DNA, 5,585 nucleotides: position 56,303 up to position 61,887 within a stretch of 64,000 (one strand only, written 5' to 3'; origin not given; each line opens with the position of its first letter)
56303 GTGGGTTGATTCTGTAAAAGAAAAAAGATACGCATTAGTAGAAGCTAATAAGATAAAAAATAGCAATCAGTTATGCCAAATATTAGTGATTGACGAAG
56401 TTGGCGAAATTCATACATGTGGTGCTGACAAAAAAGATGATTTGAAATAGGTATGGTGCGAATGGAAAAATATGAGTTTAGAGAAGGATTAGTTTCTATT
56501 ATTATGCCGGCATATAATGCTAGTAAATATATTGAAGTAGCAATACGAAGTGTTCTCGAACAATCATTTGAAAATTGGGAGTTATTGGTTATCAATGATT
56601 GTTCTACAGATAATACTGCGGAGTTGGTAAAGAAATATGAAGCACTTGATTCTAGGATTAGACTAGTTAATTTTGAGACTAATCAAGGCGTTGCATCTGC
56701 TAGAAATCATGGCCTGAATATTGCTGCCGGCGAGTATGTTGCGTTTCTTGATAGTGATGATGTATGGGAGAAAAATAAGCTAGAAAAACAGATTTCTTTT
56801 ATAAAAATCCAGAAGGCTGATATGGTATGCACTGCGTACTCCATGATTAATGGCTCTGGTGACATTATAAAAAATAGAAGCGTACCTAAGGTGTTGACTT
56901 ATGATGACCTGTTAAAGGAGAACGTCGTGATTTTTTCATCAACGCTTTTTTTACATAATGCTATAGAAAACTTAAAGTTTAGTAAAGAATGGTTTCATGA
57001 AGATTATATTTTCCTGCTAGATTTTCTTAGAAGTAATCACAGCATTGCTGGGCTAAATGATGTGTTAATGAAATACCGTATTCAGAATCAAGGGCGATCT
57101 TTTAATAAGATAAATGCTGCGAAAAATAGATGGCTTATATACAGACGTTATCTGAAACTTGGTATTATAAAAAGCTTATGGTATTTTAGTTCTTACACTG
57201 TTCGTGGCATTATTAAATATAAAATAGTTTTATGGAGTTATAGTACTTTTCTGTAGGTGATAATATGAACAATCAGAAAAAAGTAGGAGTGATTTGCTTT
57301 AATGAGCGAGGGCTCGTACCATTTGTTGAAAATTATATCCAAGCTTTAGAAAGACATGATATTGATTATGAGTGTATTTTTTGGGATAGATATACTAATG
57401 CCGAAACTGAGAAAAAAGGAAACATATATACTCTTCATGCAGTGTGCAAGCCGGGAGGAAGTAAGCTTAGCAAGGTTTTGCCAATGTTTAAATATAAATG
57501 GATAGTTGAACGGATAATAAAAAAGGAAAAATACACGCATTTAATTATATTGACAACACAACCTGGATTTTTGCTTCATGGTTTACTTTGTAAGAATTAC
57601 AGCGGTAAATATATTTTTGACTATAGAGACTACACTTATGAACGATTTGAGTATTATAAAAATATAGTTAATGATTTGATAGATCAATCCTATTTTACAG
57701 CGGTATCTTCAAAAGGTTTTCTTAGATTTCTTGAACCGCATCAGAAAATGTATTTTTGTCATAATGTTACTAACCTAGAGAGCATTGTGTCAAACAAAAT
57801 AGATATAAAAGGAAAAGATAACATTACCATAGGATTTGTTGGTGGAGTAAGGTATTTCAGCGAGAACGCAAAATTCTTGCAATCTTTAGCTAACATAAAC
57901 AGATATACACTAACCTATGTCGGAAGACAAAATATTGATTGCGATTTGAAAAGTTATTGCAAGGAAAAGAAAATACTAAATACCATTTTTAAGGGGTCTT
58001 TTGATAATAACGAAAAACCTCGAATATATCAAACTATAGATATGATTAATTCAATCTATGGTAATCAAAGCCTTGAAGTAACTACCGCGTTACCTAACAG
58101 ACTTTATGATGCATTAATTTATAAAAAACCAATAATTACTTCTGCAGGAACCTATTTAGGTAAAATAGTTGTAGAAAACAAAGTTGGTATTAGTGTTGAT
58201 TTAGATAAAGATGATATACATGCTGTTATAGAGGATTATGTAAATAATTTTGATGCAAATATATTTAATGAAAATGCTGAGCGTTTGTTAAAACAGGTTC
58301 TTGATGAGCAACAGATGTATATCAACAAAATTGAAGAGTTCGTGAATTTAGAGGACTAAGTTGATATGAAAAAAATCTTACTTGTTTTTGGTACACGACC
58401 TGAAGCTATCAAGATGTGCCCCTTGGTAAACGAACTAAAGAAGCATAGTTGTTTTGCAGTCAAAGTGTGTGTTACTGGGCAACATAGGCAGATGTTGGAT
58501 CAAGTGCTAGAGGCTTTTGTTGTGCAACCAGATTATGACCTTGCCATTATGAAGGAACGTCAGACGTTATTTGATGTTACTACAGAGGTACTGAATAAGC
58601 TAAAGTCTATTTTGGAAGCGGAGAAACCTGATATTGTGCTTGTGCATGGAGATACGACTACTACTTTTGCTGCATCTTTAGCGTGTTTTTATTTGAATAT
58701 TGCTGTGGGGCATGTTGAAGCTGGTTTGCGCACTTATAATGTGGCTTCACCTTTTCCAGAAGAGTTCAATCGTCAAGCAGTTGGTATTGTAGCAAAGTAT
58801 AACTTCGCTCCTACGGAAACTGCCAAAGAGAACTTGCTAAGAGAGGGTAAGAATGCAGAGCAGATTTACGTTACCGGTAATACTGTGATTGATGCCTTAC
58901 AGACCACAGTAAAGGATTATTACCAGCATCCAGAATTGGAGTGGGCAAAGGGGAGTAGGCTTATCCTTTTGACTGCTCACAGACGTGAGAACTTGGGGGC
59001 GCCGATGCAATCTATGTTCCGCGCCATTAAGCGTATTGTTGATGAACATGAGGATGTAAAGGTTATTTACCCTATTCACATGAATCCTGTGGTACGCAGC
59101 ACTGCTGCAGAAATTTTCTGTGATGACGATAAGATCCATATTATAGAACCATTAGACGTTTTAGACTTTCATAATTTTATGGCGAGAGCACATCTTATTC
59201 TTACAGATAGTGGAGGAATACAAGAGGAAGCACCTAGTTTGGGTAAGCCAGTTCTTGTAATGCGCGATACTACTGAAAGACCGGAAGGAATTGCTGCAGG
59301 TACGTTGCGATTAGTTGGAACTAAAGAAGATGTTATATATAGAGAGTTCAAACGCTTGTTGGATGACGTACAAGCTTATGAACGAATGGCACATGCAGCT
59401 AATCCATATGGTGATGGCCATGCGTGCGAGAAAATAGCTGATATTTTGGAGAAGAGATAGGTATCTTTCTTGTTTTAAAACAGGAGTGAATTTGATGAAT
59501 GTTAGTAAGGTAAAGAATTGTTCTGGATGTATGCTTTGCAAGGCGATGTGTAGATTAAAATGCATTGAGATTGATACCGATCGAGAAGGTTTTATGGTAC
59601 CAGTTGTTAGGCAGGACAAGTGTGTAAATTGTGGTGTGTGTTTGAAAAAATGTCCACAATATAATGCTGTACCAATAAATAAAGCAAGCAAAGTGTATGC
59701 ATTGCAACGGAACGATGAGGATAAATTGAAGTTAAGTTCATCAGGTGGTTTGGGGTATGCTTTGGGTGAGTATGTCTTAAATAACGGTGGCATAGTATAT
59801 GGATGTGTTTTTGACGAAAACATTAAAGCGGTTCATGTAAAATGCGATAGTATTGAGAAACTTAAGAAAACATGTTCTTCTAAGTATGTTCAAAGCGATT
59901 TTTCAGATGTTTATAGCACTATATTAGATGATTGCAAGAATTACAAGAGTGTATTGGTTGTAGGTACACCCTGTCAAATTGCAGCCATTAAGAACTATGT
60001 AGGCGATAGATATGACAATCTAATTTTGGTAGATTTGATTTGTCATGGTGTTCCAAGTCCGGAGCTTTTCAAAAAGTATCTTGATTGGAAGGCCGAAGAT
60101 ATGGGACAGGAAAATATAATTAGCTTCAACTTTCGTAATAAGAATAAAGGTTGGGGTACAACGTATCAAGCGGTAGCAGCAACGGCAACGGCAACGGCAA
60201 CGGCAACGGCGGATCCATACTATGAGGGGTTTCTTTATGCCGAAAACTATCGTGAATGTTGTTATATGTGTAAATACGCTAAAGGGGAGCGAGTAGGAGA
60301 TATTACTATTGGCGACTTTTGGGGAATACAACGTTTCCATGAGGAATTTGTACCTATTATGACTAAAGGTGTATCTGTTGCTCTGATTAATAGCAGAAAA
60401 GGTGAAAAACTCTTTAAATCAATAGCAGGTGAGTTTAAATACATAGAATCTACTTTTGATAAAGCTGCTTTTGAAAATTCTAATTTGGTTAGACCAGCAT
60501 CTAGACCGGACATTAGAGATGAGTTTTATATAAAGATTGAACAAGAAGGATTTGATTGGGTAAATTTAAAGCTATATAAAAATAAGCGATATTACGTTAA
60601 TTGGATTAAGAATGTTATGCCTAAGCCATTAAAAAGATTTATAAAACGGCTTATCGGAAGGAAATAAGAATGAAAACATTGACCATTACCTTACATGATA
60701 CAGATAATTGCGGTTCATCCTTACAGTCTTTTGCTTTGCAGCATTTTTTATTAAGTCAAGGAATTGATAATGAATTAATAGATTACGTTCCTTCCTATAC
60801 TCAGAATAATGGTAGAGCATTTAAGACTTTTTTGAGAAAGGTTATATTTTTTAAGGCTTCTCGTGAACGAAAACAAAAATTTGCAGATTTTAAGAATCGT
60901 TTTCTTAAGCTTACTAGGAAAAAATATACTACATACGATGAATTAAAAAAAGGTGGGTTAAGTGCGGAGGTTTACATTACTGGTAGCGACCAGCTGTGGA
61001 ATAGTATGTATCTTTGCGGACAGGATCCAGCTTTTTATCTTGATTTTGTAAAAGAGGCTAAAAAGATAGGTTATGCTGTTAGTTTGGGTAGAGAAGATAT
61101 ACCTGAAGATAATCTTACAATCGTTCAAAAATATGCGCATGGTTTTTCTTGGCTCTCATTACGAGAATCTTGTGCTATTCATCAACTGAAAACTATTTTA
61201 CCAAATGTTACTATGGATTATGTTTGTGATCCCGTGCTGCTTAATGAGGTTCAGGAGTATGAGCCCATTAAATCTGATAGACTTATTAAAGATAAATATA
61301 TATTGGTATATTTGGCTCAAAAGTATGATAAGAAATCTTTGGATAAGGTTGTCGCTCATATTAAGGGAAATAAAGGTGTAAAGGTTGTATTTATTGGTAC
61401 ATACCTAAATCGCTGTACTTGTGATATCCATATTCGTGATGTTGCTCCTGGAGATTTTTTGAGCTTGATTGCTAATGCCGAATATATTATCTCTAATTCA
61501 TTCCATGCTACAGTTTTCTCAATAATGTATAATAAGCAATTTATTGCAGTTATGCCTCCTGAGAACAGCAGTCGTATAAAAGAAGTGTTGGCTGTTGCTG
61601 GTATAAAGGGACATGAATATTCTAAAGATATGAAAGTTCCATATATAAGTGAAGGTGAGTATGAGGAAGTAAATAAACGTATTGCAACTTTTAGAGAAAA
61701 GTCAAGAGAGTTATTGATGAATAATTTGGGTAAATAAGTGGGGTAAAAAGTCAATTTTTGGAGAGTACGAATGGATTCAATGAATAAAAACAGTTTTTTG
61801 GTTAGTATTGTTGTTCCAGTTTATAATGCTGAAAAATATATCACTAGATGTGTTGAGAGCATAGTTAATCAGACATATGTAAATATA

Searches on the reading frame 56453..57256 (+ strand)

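Call 5: search_protein_families(library=pfam, proteins=[window:56453-57256:+])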
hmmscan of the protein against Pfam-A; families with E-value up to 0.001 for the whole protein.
window:56453-57256:+ (267 aa): 3 families
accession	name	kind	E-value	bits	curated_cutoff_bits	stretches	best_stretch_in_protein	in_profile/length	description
PF00535.33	Glycos_transf_2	-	3.6e-41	141.3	23.3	1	15-161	1-152/168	Glycosyl transferase family 2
PF10111.15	Glyco_tranf_2_2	-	3.4e-17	63.3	27.3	1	15-131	1-126/276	Glycosyltransferase like family 2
PF13641.12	Glyco_tranf_2_3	-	3.2e-12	47.4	27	1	14-132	3-126/230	Glycosyltransferase like family 2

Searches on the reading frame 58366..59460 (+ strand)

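Call 5: search_protein_families(library=pfam, proteins=[window:58366-59460:+])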
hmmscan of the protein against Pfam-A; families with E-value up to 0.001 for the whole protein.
window:58366-59460:+ (364 aa): 1 family
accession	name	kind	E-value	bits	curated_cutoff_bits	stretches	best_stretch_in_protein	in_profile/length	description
PF02350.25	Epimerase_2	-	1.9e-122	408.9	30.6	1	23-362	2-347/347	UDP-N-acetylglucosamine 2-epimerase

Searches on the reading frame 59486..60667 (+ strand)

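Call 5: search_protein_families(library=pfam, proteins=[window:59486-60667:+])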
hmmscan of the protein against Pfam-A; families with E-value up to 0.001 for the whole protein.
window:59486-60667:+ (393 aa): 8 families
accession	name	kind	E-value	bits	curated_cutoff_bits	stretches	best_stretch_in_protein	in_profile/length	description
PF04432.18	FrhB_FdhB_C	-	2.6e-23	83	23.3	1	154-314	2-137/150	Coenzyme F420 hydrogenase/dehydrogenase, beta subunit C terminus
PF04422.18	FrhB_FdhB_N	-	2.6e-06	27.9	22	1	71-142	2-76/78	Coenzyme F420 hydrogenase/dehydrogenase, beta subunit N-term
PF12838.12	Fer4_7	-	4.6e-06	27.4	27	1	11-58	1-50/52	4Fe-4S dicluster domain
PF13237.11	Fer4_10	-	4.5e-05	23.7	25.5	1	40-65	3-22/53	4Fe-4S dicluster domain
PF13183.11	Fer4_8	-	0.00038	21.4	27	1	44-81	3-42/68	4Fe-4S dicluster domain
PF12837.12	Fer4_6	-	0.00054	20.2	25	1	38-61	1-23/24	4Fe-4S binding domain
PF13187.11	Fer4_9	-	0.00064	20.1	27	1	11-60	1-50/52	4Fe-4S dicluster domain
PF00037.32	Fer4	-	0.00077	19.6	21.1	1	39-58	1-20/24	4Fe-4S binding domain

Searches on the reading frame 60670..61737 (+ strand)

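Call 5: search_protein_families(library=pfam, proteins=[window:60670-61737:+])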
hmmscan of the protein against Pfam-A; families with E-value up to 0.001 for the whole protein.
window:60670-61737:+ (355 aa): 1 family
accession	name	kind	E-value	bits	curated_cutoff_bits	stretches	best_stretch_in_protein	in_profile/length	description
PF04230.19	PS_pyruv_trans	-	4.3e-27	96.2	25.3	1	13-294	1-276/280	Polysaccharide pyruvyl transferase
